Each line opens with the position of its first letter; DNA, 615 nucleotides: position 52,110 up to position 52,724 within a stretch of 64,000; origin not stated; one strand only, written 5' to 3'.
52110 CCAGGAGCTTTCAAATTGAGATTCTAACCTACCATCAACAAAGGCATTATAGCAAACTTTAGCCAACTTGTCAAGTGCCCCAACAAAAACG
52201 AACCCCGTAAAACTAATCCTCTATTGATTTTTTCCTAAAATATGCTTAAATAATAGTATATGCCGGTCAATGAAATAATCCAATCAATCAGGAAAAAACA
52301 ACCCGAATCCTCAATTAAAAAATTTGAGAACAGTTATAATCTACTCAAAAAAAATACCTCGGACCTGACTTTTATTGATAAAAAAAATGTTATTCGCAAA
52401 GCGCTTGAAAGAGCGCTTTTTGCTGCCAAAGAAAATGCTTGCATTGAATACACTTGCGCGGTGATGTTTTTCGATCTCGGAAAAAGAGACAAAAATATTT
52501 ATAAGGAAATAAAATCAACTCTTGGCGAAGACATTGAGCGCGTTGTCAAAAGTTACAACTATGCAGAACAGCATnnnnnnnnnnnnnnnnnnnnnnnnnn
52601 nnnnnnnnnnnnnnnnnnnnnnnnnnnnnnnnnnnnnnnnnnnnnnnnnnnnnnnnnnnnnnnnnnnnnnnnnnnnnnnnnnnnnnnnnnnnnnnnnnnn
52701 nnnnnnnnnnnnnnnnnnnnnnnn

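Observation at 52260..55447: Tandem pair of truncated RelA/SpoT homologues: one pseudo-hydrolase (RelA-like) and one with intact HD, both lacking ACT domains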

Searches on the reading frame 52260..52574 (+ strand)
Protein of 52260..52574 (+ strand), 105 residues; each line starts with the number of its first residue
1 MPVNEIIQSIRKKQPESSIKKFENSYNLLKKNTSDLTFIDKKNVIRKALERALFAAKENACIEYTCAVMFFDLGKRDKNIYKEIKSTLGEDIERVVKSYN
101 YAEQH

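Call 63: search_protein_representatives(protein=window:52260-52574:+)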
Query: 105 residues. Proteins with E-value up to 0.001 (for the whole library): 4; up to 1e-10: 0; up to 1e-30: 0. The best 4 are listed.
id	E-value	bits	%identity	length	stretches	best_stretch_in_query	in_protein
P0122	2.9e-09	53.7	35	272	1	14-104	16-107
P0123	2.9e-09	53.7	30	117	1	2-104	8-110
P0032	8.5e-08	49.0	29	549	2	9-103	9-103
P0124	3.2e-04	37.6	42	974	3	11-38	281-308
